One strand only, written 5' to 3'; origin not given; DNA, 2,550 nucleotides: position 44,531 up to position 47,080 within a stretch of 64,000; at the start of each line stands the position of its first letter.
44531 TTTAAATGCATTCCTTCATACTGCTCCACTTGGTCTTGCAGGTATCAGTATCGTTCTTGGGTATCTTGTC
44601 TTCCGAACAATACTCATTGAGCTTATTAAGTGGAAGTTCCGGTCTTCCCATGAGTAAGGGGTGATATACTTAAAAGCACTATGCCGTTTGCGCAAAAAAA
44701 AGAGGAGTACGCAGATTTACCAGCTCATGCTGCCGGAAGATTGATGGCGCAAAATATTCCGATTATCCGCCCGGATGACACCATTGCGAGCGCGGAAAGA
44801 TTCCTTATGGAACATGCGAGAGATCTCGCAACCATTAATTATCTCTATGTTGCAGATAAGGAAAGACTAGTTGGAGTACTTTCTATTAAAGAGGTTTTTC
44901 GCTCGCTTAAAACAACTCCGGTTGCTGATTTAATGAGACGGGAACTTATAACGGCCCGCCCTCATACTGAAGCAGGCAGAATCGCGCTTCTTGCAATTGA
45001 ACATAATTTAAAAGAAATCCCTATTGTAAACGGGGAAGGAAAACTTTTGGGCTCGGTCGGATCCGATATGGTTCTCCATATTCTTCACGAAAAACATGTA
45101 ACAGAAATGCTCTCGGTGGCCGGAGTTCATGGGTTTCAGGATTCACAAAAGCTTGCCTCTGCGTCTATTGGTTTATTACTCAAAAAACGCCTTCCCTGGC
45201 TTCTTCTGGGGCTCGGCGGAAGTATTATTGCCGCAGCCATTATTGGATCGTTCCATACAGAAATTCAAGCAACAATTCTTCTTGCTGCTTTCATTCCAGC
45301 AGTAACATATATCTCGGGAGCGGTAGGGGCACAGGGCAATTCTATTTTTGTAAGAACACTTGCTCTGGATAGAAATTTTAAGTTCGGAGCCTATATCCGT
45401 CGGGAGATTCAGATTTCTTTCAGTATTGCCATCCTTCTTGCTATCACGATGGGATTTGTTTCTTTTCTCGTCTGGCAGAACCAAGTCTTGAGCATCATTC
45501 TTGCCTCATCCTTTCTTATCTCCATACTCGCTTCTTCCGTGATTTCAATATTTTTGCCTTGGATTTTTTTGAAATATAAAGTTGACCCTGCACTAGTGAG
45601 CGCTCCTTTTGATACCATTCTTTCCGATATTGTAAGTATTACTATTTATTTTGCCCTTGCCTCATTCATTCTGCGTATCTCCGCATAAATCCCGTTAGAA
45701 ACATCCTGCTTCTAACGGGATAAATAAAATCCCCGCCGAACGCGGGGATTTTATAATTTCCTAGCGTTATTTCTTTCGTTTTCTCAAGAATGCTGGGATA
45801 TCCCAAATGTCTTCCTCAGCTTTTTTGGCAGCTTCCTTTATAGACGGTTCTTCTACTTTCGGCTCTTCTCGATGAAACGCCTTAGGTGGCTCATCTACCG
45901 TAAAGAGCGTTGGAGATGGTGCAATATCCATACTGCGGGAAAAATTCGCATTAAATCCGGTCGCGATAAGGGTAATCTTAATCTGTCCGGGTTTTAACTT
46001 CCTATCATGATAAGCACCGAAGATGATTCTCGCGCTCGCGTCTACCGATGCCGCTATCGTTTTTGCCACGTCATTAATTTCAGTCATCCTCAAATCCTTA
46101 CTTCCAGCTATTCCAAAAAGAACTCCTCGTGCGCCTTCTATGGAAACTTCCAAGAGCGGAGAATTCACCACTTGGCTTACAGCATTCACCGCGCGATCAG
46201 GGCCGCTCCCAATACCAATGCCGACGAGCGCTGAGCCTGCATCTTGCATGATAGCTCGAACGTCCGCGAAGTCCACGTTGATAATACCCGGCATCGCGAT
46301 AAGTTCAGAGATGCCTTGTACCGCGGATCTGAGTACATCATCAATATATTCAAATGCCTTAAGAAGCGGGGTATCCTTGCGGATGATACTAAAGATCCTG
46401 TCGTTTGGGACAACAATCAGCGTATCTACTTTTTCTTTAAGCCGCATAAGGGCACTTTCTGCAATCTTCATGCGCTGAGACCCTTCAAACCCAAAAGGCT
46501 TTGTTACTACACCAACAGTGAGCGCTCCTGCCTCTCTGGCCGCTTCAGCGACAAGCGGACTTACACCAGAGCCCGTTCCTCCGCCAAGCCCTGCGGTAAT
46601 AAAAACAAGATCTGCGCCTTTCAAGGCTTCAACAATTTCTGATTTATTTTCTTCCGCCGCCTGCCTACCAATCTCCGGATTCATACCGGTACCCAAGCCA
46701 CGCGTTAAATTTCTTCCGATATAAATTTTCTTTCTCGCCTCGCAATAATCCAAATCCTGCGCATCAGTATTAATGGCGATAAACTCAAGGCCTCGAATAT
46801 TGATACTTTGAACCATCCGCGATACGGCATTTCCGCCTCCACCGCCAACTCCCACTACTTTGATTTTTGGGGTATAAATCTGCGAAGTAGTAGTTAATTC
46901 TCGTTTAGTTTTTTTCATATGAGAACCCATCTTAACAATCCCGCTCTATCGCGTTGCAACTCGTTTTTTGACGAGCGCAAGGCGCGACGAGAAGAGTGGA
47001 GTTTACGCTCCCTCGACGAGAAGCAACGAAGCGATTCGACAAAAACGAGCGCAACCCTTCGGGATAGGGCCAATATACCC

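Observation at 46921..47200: Structured GC-rich spacer with about 29-bp terminal inverted repeats between ftsA and ftsZ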

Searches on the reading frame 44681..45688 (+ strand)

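Call 59: search_protein_families(library=pfam, proteins=[window:44681-45688:+], max_evalue=0.001)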
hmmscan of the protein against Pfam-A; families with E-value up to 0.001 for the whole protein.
window:44681-45688:+ (335 aa): 2 families
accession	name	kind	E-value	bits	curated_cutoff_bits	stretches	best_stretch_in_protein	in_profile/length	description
PF01769.21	MgtE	-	1.1e-19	71.3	27.6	1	205-325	1-124/125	Divalent cation transporter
PF00571.33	CBS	-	8.5e-16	58.5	24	2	81-136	1-56/57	CBS domain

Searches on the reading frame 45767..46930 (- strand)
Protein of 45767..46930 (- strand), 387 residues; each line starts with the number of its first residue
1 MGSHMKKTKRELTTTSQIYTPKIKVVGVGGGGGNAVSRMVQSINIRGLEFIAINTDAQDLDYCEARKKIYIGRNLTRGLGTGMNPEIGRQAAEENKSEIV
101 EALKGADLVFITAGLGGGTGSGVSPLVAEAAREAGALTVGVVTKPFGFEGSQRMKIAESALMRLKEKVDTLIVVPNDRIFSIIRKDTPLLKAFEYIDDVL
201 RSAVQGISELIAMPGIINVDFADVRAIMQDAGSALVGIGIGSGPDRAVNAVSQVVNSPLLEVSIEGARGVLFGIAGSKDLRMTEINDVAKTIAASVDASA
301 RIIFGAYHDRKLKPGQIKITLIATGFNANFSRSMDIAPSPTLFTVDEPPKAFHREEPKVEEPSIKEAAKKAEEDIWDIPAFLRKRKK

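Call 12: find_related_loci(query=window:45767-46930:-, collection=genome_contigs, flank=3000)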
Query window:45767-46930:- (387 aa) in genome_contigs; peptide patterns used: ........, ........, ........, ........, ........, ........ (x = any residue, [..] = any of these).
529 stretches matched a pattern; 468 encode a relative of the query (tblastn E <= 1e-3); the best 80 are kept; 80 distinct loci.
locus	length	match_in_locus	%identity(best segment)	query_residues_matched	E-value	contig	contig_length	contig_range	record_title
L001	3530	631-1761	72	4-386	8e-169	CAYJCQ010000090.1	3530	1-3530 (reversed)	MAG TPA_asm: uncultured Candidatus Saccharibacteria bacterium isolate ERP119705_co9_281 genome assembly, contig: NODE_52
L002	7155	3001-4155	69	4-386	1e-156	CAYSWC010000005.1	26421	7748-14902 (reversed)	MAG TPA_asm: uncultured Candidatus Saccharibacteria bacterium isolate SRP178908_co1_13 genome assembly, contig: NODE_110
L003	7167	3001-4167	68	6-386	3e-156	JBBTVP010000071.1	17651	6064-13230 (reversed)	MAG: Patescibacteria group bacterium isolate H51-bin047_1 H51_bin047_1_000000000071, whole genome shotgun sequence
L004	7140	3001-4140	68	10-382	1e-152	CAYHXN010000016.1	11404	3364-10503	MAG TPA_asm: uncultured Candidatus Saccharibacteria bacterium isolate ERP119705_co17_962 genome assembly, contig: NODE_8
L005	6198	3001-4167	66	5-386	7e-152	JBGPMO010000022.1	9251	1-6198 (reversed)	MAG: Candidatus Paceibacteria bacterium isolate OBJ_0618_7090110_236 k141_10330494_length_9251_cov_8.0000, whole genome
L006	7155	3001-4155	67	19-386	2e-151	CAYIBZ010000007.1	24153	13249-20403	MAG TPA_asm: uncultured Candidatus Saccharibacteria bacterium isolate ERP119705_co1_679 genome assembly, contig: NODE_21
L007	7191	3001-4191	63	19-387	5e-151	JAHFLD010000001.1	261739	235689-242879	MAG: Candidatus Harrisonbacteria bacterium isolate nzgw425 NODE_21_length_261740_cov_8.490136, whole genome shotgun sequ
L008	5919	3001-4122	68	19-386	1e-150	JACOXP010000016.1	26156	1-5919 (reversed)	MAG: Candidatus Harrisonbacteria bacterium isolate NC_groundwater_156_Ag_S-0.1um_44_12 S4_GD2017_2_S1_scaffold_2199, who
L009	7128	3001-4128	67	19-386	2e-149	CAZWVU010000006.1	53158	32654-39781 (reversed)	MAG TPA_asm: uncultured Candidatus Saccharibacteria bacterium isolate SRP193066_co2_100 genome assembly, contig: NODE_22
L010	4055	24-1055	70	34-377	2e-148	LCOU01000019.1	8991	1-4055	MAG: Parcubacteria group bacterium GW2011_GWA2_47_8b UY12_C0019, whole genome shotgun sequence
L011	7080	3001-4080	66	34-386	4e-147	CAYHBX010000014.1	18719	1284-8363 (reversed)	MAG TPA_asm: uncultured Candidatus Saccharibacteria bacterium isolate ERP119705_co11_391 genome assembly, contig: NODE_2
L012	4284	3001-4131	67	22-387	8e-148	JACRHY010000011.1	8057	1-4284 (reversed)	MAG: Parcubacteria group bacterium isolate NC_groundwater_1789_Pr3_B-0.1um_50_11 SR-2_scaffold_141_742986, whole genome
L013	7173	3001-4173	65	19-386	8e-145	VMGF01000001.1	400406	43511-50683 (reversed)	MAG: Parcubacteria group bacterium Gr01-1014_3 G01um10143_scaffold_4, whole genome shotgun sequence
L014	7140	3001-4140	64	1-387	1e-143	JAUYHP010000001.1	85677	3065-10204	MAG: bacterium isolate C24_maxbin.158_sub C24_k141_4790, whole genome shotgun sequence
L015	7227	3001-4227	61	8-382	4e-149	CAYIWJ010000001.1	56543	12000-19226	MAG TPA_asm: uncultured Candidatus Saccharibacteria bacterium isolate ERP119705_co3_785 genome assembly, contig: NODE_40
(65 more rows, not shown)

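Call 15: find_encoding_contigs(protein=window:45767-46930:-, flank=3000, max_places=10)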
Protein window:45767-46930:- (387 aa): 6 contigs read that carry it; 1 place shown.
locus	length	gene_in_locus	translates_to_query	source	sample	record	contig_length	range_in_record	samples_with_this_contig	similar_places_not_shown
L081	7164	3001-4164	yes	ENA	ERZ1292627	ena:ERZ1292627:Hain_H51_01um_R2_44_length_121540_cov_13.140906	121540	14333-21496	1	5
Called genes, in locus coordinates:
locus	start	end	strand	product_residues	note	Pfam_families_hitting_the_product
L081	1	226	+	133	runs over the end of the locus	PF11969:DcpS_C, PF01230:HIT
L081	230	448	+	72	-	-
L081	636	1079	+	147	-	PF09424:YqeY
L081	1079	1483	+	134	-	PF02130:YbeY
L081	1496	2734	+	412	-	PF11104:PilM_2 (faint), PF02491:SHS2_FTSA, PF06723:MreB_Mbl, PF14450:FtsA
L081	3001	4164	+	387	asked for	PF00091:Tubulin, PF12327:FtsZ_C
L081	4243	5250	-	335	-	PF00571:CBS (weak), PF01769:MgtE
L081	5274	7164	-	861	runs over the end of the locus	PF00690:Cation_ATPase_N, PF00122:E1-E2_ATPase, PF00702:Hydrolase, PF13246:Cation_ATPase, PF12710:HAD (weak), PF00689:Cation_ATPase_C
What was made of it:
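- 45767..46918 (-): ftsZ (383 aa from ATG 46918). Pfam Tubulin/FtsZ_C (call 15).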

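Call 17: find_homologous_proteins(query=window:45767-46930:-, max_evalue=1e-100)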
Query window:45767-46930:- (387 aa): 5177 proteins with E <= 1e-100 among 8000 candidates; the best 120 are listed.
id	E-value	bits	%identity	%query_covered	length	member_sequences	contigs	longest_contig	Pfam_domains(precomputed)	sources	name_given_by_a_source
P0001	4.0e-242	821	100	99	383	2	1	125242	PF00091.32,PF12327.14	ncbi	ncbi:MAG: cell division protein FtsZ [Patescibacteria group bacterium]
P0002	2.3e-173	595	72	99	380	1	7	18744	PF00091.32,PF12327.14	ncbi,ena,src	ncbi:MAG TPA: cell division protein FtsZ [Candidatus Paceibacterota bacterium]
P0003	2.8e-173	594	73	98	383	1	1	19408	PF00091.32,PF12327.14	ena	-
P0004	8.7e-173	593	71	98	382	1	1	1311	PF00091.32,PF12327.14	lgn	-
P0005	1.2e-172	592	72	99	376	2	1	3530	PF00091.32,PF12327.14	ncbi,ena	-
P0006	1.2e-172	592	69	99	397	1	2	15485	PF00091.32,PF12327.14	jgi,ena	-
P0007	6.1e-172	590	71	99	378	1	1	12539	PF00091.32,PF12327.14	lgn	-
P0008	6.5e-171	587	71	98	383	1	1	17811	PF00091.32,PF12327.14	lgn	-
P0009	8.8e-171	586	69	99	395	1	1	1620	PF00091.32,PF12327.14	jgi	jgi:cell division protein FtsZ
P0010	2.6e-170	585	71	98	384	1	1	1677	PF00091.32,PF12327.14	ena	-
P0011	3.3e-170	584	71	98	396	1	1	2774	PF00091.32,PF12327.14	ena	-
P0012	3.4e-169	581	70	98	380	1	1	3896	PF00091.32,PF12327.14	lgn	-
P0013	3.4e-169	581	70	98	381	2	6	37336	PF00091.32,PF12327.14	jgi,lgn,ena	-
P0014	3.6e-168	578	71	99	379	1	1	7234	PF00091.32,PF12327.14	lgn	-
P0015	6.2e-168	577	68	99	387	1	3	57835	PF00091.32,PF12327.14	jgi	jgi:cell division protein FtsZ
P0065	3.1e-157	542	76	80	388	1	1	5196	PF00091.32,PF12327.14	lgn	-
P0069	1.4e-156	539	77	83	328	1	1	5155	PF00091.32,PF12327.14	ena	-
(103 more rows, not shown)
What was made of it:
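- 46916..46918 (-): Likely true ftsZ start codon (MKKTKRE...), followed by an A-rich unstructured stretch. P0001 is 383 aa (call 17).
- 45767..46918 (-): Homologues found in call 17.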

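Call 61: find_encoding_contigs(protein=P0003, flank=2500, max_places=2)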
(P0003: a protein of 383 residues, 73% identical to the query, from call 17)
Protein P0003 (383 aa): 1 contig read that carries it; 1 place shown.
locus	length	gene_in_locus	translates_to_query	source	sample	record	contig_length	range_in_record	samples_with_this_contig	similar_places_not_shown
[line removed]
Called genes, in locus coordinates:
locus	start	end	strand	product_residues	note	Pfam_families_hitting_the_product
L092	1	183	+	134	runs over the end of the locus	PF11969:DcpS_C, PF01230:HIT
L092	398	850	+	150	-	PF09424:YqeY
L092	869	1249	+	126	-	PF02130:YbeY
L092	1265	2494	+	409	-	PF06723:MreB_Mbl (faint), PF11104:PilM_2 (faint), PF02491:SHS2_FTSA, PF14450:FtsA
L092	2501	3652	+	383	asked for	PF00091:Tubulin, PF12327:FtsZ_C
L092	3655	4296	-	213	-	PF01300:Sua5_yciO_yrdC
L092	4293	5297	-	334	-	PF00571:CBS, PF01769:MgtE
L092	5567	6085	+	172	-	PF03703:bPH_2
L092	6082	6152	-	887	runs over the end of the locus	PF00690:Cation_ATPase_N, PF00122:E1-E2_ATPase, PF13246:Cation_ATPase, PF00702:Hydrolase, PF00689:Cation_ATPase_C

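Call 62: find_encoding_contigs(protein=P0002, flank=2500, max_places=2)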
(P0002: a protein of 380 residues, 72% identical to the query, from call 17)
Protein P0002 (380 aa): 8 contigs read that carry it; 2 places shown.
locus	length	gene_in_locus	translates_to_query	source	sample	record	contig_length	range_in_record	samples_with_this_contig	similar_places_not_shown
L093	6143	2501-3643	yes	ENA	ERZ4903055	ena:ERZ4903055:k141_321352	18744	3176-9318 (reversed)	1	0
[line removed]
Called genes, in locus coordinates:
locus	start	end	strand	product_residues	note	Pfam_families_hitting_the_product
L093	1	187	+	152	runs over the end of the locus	PF11969:DcpS_C, PF01230:HIT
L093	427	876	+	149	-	PF09424:YqeY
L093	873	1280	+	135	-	PF02130:YbeY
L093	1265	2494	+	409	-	PF11104:PilM_2 (faint), PF02491:SHS2_FTSA, PF06723:MreB_Mbl (weak), PF14450:FtsA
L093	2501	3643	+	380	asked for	PF00091:Tubulin, PF12327:FtsZ_C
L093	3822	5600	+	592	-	-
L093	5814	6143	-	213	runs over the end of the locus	PF01300:Sua5_yciO_yrdC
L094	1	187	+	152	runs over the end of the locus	PF11969:DcpS_C, PF01230:HIT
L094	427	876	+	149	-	PF09424:YqeY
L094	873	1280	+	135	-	PF02130:YbeY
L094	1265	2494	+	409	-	PF11104:PilM_2 (faint), PF02491:SHS2_FTSA, PF06723:MreB_Mbl (weak), PF14450:FtsA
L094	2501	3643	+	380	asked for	PF00091:Tubulin, PF12327:FtsZ_C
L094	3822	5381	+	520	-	?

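Call 63: find_encoding_contigs(protein=P0069, flank=2500, max_places=2)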
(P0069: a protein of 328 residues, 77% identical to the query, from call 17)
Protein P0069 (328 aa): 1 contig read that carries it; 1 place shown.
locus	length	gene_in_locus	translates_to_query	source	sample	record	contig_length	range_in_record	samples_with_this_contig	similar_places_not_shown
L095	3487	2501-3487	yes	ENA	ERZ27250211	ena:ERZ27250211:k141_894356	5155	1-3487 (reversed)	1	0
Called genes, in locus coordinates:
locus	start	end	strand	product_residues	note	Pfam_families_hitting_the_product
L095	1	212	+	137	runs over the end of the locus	PF11969:DcpS_C, PF01230:HIT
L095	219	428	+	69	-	PF01165:Ribosomal_S21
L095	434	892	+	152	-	PF09424:YqeY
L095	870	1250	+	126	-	PF02130:YbeY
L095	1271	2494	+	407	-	PF11104:PilM_2 (faint), PF02491:SHS2_FTSA, PF06723:MreB_Mbl (weak), PF14450:FtsA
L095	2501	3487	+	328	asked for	PF00091:Tubulin, PF12327:FtsZ_C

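Call 64: find_encoding_contigs(protein=P0065, flank=2500, max_places=2)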
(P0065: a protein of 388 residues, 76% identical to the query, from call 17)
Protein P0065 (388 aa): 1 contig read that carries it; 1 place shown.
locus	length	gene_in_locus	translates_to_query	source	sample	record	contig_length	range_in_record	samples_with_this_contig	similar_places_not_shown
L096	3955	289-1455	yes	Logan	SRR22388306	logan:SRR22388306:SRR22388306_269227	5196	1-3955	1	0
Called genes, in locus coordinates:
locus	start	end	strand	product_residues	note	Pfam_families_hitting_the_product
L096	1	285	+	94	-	?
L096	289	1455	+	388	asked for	PF00091:Tubulin, PF12327:FtsZ_C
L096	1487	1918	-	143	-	-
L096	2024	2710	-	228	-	PF05552:MS_channel_1st_1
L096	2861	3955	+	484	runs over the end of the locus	-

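Call 66: find_encoding_contigs(protein=P0008, flank=1500, max_places=2)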
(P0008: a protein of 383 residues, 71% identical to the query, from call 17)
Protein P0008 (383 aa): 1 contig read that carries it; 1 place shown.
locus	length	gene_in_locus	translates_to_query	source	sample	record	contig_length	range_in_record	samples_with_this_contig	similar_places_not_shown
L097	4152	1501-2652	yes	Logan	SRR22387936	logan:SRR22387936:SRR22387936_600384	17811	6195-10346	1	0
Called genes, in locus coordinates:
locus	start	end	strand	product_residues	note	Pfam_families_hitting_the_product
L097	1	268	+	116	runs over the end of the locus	PF02130:YbeY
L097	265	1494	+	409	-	PF11104:PilM_2 (faint), PF02491:SHS2_FTSA, PF06723:MreB_Mbl (weak), PF14450:FtsA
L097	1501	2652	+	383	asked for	PF00091:Tubulin, PF12327:FtsZ_C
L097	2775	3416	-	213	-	PF01300:Sua5_yciO_yrdC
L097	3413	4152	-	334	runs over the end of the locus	PF00571:CBS (weak), PF01769:MgtE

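Call 67: find_encoding_contigs(protein=P0007, flank=1500, max_places=2)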
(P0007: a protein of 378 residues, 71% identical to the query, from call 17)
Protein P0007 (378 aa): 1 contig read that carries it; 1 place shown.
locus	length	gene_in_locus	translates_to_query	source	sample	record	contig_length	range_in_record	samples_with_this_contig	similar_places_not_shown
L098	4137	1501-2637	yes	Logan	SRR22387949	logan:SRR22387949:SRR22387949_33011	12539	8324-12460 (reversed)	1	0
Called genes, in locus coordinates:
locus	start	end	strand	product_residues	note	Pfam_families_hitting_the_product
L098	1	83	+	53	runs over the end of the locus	?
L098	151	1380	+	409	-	PF11104:PilM_2 (faint), PF02491:SHS2_FTSA, PF06723:MreB_Mbl (weak), PF14450:FtsA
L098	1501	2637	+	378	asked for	PF00091:Tubulin, PF12327:FtsZ_C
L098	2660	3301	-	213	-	PF01300:Sua5_yciO_yrdC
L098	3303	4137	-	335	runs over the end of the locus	PF00571:CBS, PF01769:MgtE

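Call 68: find_encoding_contigs(protein=P0013, flank=1500, max_places=2)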
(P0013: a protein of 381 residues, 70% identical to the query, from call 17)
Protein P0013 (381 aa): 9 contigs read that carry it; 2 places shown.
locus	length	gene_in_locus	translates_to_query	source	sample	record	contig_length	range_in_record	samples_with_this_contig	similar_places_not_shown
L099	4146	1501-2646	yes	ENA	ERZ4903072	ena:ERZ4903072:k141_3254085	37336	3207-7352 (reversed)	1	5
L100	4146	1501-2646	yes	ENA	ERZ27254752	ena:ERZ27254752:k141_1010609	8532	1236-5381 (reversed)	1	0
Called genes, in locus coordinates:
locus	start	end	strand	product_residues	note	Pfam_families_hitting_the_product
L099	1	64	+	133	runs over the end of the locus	PF02130:YbeY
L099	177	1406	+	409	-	PF11104:PilM_2 (faint), PF02491:SHS2_FTSA, PF14450:FtsA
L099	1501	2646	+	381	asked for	PF00091:Tubulin, PF12327:FtsZ_C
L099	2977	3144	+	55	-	-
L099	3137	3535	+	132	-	PF13470:PIN_3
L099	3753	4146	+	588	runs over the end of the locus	-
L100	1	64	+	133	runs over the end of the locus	PF02130:YbeY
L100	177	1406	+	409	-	PF11104:PilM_2 (faint), PF02491:SHS2_FTSA, PF14450:FtsA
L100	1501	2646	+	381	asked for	PF00091:Tubulin, PF12327:FtsZ_C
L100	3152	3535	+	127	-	PF13470:PIN_3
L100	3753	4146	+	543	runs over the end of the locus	?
